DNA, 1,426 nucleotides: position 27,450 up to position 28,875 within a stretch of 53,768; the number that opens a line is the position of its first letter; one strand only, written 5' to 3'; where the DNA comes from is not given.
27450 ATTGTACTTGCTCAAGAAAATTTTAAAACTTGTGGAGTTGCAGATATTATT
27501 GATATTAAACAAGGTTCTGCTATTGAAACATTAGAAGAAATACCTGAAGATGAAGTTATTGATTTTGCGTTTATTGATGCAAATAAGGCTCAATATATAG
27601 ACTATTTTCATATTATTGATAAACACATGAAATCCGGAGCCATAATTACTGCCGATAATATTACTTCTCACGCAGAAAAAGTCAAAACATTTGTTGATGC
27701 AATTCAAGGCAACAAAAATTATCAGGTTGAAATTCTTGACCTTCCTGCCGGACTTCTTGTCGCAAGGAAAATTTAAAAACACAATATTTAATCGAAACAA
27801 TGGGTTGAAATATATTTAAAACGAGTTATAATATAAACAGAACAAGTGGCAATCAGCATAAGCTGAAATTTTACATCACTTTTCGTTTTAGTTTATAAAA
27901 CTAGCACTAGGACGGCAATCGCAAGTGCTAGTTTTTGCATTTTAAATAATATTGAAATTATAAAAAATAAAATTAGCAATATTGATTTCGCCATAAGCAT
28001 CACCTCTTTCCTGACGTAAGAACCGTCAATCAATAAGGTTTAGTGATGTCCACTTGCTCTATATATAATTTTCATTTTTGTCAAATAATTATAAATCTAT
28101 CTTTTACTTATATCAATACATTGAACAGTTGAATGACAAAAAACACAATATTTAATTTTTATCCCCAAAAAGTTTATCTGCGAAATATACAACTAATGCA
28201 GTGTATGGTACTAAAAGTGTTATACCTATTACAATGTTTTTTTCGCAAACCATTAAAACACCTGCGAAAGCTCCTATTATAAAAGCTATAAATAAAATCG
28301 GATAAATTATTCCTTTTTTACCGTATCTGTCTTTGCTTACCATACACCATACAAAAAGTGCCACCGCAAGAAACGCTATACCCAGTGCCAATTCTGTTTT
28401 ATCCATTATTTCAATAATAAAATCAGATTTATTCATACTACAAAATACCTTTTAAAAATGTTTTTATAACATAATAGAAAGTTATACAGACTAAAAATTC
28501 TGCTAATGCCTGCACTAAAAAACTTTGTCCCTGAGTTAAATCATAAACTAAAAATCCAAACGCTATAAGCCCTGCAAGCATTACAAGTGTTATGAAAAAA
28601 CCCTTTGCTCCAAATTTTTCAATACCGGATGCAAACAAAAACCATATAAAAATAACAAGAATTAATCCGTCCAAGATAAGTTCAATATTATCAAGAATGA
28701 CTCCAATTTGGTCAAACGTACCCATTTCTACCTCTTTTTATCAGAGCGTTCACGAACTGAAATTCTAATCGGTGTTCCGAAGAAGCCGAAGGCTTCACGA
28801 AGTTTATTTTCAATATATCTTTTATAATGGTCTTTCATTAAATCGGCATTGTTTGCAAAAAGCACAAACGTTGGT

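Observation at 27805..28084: Unannotated type I toxin-antitoxin-like locus: 33-aa hydrophobic peptide gene convergent with a small RNA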

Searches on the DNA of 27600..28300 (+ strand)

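Call 8: search_rna_families(source=window, start=27600, end=28300, threshold=evalue, max_evalue=10)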
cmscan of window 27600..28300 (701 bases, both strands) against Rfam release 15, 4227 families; matches with E-value up to 10: 11.
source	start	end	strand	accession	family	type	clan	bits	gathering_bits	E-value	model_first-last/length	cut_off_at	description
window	28172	28269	-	RF00403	SNORA41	Gene; snRNA; snoRNA; HACA-box;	-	19.5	80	1.4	1-133/133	no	Small nucleolar RNA SNORA41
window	27886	28039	-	RF01492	rli28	Gene; sRNA;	-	18.6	45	7.1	1-186/186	no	Listeria sRNA rli28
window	27831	27958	-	RF01606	plasmodium_snoR31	Gene; snRNA; snoRNA; HACA-box;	-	18.6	60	9.7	1-145/145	no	small nucleolar RNA snoR31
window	27878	27979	-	RF00139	SNORA72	Gene; snRNA; snoRNA; HACA-box;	-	18.2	43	4.3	1-132/132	no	Small nucleolar RNA SNORA72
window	27812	27943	+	RF02048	STnc30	Gene; sRNA;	-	17.8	120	3.1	1-132/132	no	Salmonella enterica conserved region STnc30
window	27897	28007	-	RF01796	frnS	Gene; sRNA;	-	16.3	60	4.7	1-119/119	no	Fumarate/nitrate reductase regulator sRNA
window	27899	27983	-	RF01822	RsaJ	Gene; sRNA;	-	16.1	100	0.25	1-287/287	no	RNA Staph. aureus A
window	27897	27935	-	RF04136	MIR1862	Gene; miRNA;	-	16.1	84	3.6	25-65/90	no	MIR1862 microRNA precursor family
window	27889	27943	+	RF01413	miR-430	Gene; miRNA;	CL00096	15.5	47.3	8.4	1-70/70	no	miR-430 microRNA precursor family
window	27895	27937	-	RF03664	MIR6288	Gene; miRNA;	-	14.9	74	8.4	1-92/92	no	MIR6288 microRNA precursor family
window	27851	27887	-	RF01136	sR28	Gene; snRNA; snoRNA; CD-box;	-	10.1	39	6.6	23-55/55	no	Small nucleolar RNA sR28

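Call 21: search_dna_similar(query=window:27793-28138:+, collection=plasmids, mode=distant, max_evalue=0.01)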
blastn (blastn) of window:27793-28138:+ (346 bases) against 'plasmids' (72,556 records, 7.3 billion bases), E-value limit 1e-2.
No match.

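Call 22: search_dna_similar(query=window:27793-28138:+, collection=phages, mode=distant, max_evalue=0.01)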
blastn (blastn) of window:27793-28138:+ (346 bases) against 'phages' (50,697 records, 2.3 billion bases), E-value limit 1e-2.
No match.

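Call 70: build_rna_model(alignment_id=A1)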
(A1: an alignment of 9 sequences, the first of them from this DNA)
Model R1 built from alignment A1 (9 sequences, 108 columns); structure: RNAalifold consensus.
model positions 107; base pairs 24; branch points 1; effective number of sequences 1.15; information 0.59 bits per position. Calibrated on 0.2 Mb of random sequence (short: E-values are rough).
structure used (alignment columns):
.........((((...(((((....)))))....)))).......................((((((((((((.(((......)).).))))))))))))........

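Call 72: search_with_rna_model(model_id=R1, source=window, max_evalue=10, filters=off)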
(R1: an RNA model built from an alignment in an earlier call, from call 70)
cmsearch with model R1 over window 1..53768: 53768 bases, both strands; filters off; matches with E-value up to 10: 34.
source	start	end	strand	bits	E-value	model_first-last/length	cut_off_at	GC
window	27837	27943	+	127.7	3.4e-25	1-107/107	no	0.36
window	9201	9313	+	23.5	0.011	1-107/107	no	0.28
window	27897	27955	-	22.9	0.015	40-99/107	no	0.34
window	2225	2343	+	20.5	0.049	1-107/107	no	0.28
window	21127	21234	-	20.3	0.053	1-107/107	no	0.28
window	34907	35002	-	18.3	0.15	1-107/107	no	0.27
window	46825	46924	+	17.8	0.19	1-107/107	no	0.25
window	21086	21181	+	17.1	0.27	1-107/107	no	0.29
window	21702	21806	+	16.8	0.3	1-107/107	no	0.25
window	34868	34956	+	16.5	0.36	1-107/107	no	0.36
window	37471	37550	-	16.2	0.43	1-107/107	no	0.25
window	2289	2366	-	15.8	0.5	1-107/107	no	0.19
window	33035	33132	+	15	0.75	1-107/107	no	0.36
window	1517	1609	+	14.5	0.96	1-107/107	no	0.3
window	797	894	+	13.9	1.3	1-107/107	no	0.31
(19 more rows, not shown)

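Call 76: search_with_rna_model(model_id=R1, sources=[L005, L023, L024, L026, L028, L033, L034, L035, L036, L037, L038, L039, L040, L041, L042, L043, L044, L045, L046, L047, L048, L049, L050, L051, L052, L053, L054, L055, L056, L057, L058, L059, L060, L061, L062, L063, L064, L065, L066, L067, L068, L069, L070, L071, L072, L073, L074, L075, L076, L077, L078, L079, L080, L081, L082, L083, L084, L085, L086, L087, L088, L089, L090, L091, L092, L093, L094, L095, L096, L097, L098, L099, L100, L101, L102, L103, L104, L105, L106, L107, L108, L109, L110, L111, L112, L113, L114, L115, L116, L117, L118, L119, L120, L121, L123, L125, L127], max_evalue=0.01)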
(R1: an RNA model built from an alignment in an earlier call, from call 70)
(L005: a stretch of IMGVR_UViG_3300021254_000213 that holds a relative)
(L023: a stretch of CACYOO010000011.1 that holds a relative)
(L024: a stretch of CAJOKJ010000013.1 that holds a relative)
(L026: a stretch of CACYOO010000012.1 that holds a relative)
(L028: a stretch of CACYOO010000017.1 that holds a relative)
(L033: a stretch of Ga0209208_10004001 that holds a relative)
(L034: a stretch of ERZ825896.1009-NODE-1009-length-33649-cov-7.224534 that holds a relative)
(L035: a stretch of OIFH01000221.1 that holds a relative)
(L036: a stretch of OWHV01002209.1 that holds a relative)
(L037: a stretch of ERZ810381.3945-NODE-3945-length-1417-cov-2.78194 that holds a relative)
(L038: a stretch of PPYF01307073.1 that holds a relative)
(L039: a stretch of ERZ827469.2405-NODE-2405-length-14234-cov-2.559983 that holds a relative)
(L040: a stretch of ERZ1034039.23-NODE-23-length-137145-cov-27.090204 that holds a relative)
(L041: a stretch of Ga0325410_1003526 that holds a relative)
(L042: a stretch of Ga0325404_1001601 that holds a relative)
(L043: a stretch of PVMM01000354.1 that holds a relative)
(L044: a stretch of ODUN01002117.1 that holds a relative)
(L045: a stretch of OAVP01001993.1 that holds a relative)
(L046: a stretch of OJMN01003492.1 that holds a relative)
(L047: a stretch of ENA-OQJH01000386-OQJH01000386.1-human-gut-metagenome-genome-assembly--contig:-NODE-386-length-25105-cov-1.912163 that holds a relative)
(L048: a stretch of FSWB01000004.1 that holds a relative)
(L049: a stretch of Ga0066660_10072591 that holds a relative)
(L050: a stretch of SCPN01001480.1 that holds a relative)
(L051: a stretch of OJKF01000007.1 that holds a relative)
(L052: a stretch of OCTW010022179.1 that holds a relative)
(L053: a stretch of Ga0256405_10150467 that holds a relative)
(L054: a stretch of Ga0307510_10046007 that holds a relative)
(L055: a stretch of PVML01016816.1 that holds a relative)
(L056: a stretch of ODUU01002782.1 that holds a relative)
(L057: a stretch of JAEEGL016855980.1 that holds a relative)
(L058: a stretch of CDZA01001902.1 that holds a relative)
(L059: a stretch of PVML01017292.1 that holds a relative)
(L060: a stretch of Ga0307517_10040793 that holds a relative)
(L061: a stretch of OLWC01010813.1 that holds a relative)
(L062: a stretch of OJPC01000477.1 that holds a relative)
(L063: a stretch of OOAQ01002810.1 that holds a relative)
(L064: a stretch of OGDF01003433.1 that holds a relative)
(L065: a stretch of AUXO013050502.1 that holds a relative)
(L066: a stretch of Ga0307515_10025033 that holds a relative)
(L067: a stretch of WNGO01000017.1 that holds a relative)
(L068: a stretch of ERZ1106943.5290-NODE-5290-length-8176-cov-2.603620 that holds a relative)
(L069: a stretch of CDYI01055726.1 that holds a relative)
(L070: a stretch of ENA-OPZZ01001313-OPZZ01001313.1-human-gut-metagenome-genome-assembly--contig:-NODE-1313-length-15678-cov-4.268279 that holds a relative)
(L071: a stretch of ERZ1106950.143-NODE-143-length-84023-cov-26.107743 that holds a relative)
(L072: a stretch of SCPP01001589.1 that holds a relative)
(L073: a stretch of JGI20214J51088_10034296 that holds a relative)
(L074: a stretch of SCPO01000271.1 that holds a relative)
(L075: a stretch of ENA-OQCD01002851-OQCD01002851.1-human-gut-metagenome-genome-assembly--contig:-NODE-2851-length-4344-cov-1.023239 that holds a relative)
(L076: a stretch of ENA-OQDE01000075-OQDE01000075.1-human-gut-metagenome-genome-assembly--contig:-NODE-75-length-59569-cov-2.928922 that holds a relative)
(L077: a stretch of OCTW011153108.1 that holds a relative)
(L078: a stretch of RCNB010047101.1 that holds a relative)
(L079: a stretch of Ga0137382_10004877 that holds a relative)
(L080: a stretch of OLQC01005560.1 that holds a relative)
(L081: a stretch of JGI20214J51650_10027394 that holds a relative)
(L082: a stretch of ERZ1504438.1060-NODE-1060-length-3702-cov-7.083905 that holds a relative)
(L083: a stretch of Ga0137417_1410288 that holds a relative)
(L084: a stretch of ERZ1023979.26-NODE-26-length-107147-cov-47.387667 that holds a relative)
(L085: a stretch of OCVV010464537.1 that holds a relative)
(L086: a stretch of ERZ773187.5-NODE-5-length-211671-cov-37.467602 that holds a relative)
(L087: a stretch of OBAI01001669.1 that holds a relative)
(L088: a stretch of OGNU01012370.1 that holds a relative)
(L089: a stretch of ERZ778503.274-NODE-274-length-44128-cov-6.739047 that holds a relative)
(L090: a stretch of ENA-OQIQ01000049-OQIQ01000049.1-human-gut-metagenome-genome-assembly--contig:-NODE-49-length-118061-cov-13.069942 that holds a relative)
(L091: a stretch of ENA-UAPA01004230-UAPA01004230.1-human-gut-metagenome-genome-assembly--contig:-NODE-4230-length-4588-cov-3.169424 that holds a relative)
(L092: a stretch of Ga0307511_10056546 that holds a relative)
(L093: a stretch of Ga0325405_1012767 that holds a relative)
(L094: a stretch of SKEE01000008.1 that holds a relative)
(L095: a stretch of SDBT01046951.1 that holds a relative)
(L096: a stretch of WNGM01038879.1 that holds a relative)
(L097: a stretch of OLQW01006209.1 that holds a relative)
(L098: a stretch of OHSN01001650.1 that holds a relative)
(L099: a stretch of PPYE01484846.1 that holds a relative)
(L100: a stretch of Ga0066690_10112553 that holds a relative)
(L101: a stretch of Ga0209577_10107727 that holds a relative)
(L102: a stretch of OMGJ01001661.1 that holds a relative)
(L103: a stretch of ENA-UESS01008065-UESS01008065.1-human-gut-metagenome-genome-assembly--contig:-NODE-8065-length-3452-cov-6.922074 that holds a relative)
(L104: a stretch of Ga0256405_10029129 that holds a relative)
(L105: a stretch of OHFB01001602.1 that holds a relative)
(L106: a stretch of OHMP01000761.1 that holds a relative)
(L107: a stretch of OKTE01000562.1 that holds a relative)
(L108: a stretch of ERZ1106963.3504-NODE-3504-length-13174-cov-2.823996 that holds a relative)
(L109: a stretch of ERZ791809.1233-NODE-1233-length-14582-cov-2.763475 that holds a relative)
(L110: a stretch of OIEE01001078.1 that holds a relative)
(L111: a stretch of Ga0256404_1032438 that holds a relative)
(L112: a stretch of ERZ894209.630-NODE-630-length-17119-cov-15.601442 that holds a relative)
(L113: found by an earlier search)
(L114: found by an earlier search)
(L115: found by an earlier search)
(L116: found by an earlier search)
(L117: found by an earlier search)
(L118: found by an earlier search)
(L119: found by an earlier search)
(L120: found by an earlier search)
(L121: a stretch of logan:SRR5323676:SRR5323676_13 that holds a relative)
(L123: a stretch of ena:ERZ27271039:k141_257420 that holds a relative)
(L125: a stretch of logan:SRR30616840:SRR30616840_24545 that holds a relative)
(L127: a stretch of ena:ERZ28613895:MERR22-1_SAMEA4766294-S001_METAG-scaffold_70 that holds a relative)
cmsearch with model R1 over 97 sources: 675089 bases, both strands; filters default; matches with E-value up to 0.01: 15.
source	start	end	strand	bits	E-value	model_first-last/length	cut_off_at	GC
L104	981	1088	-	125.5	1.3e-23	1-107/107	no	0.32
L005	10039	10145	-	124.9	1.7e-23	1-107/107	no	0.35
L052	669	775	-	124.9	1.7e-23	1-107/107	no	0.35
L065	31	137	-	124.9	1.7e-23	1-107/107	no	0.35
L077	2259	2366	+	124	2.7e-23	1-107/107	no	0.33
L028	2364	2470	-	123.2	4.1e-23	1-107/107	no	0.33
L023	4195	4301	+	122.8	4.9e-23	1-107/107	no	0.35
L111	1787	1893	+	122.8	4.9e-23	1-107/107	no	0.35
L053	296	403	-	120.8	1.3e-22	1-107/107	no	0.33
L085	1841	1948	-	120.8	1.3e-22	1-107/107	no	0.33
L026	957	1059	+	120.6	1.4e-22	1-107/107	no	0.36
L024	7117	7219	-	118.5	4.1e-22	1-107/107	no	0.36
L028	2245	2418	+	35.7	0.00032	1-107/107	no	0.3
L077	2312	2401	-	34.8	0.00051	1-107/107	no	0.26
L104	933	1035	+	29.5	0.007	1-107/107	no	0.23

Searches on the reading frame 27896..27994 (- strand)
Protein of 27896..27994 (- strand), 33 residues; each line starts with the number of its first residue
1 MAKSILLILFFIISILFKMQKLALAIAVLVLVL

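Call 36: search_protein_families(library=pfam, proteins=[window:27896-27994:-], max_evalue=10)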
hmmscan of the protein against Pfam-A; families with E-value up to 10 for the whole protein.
seq(33 aa): 0 families

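Call 66: search_protein_families(library=ncbifam, alignment_id=A3, max_evalue=10)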
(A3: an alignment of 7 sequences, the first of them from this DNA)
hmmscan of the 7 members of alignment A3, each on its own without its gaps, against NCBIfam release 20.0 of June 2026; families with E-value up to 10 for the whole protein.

A. member 1, seq(33 aa): 0 families

B. families by the number of members that match (of 7 scanned): 1 family
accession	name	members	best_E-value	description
NF002402.0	PRK01470.1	2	0.21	twin arginine translocase protein A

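Call 67: search_protein_families(library=padloc, alignment_id=A3, max_evalue=10)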
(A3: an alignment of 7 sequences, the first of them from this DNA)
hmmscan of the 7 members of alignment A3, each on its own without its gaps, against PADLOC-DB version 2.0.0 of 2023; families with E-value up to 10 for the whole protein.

A. member 1, seq(33 aa): 0 families

B. families by the number of members that match (of 7 scanned): 0 families

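Call 69: search_protein_families(library=phrogs, alignment_id=A3, max_evalue=10)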
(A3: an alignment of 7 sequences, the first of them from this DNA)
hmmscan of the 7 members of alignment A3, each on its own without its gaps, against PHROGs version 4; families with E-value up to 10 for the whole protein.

A. member 1, seq(33 aa): 0 families

B. families by the number of members that match (of 7 scanned): 0 families

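Call 71: predict_structure(protein=window:27896-27994:-)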
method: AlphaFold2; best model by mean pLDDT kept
length: 33 residues; sequences in the alignment: 1
mean_pLDDT: 93.5   pTM: 0.48
mean pLDDT of the five models: 93.5, 92.4, 88.8, 87.5, 85.8
residues with pLDDT >= 90: 28; 70-90: 5; 50-70: 0; < 50: 0
segments of 3 or more residues with pLDDT < 50: none
pLDDT, mean of each block of 10 residues (from residue 1): 90 96 95 91
secondary structure, 60 per line:
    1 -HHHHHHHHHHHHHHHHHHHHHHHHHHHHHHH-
elements in order: H2-32

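Call 73: search_protein_representatives(protein=window:27896-27994:-)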
Query: 33 residues. Proteins with E-value up to 0.001 (for the whole library): 0; up to 1e-10: 0; up to 1e-30: 0. The best 0 are listed.

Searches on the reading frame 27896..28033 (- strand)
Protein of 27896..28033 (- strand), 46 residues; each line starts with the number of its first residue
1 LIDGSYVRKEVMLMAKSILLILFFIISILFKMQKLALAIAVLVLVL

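Call 16: find_homologous_proteins(query=window:27896-28033:-, max_evalue=10)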
Query seq(46 aa): 2 candidates shared short words with the query, none scored E <= 10.

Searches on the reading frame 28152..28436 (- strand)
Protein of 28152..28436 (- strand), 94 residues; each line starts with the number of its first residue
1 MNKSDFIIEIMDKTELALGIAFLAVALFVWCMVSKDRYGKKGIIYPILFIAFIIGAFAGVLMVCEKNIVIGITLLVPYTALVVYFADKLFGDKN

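Call 36: search_protein_families(library=pfam, proteins=[window:28152-28436:-], max_evalue=10)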
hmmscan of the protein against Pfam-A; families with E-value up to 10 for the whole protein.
window:28152-28436:- (94 aa): 7 families
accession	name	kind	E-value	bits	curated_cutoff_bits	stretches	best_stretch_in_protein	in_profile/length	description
PF10785.14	NADH-u_ox-rdase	-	0.017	16.1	25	1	17-66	26-77/87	NADH-ubiquinone oxidoreductase complex I, 21 kDa subunit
PF14256.11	YwiC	-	0.058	14.1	25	1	16-86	31-100/126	YwiC-like protein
PF06197.19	DUF998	-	0.11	12.6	30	1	16-63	47-90/184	Protein of unknown function (DUF998)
PF06305.16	LapA_dom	-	0.22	11.9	28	1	47-63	22-38/64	Lipopolysaccharide assembly protein A domain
PF10166.14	DUF2368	-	0.59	10.2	25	1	57-93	67-102/134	Uncharacterised conserved protein (DUF2368)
PF24709.1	DUF7670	-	0.63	10.8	29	1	13-57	63-105/118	Domain of unknown function (DUF7670)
PF11990.13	DUF3487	-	1.3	9.3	27.8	1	47-90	28-72/114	Protein of unknown function (DUF3487)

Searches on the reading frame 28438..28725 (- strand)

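Call 36: search_protein_families(library=pfam, proteins=[window:28438-28725:-], max_evalue=10)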
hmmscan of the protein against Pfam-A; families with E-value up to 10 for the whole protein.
window:28438-28725:- (95 aa): 3 families
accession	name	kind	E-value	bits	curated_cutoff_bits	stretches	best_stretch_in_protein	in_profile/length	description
PF04247.17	SirB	-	0.16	12.5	30.9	1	15-88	42-113/120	Invasion gene expression up-regulator, SirB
PF20040.4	DUF6442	-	0.94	10.2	25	1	23-86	35-98/102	Family of unknown function (DUF6442)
PF17555.7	TssN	-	1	9.2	30.3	1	14-90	67-143/274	Type VI secretion system, TssN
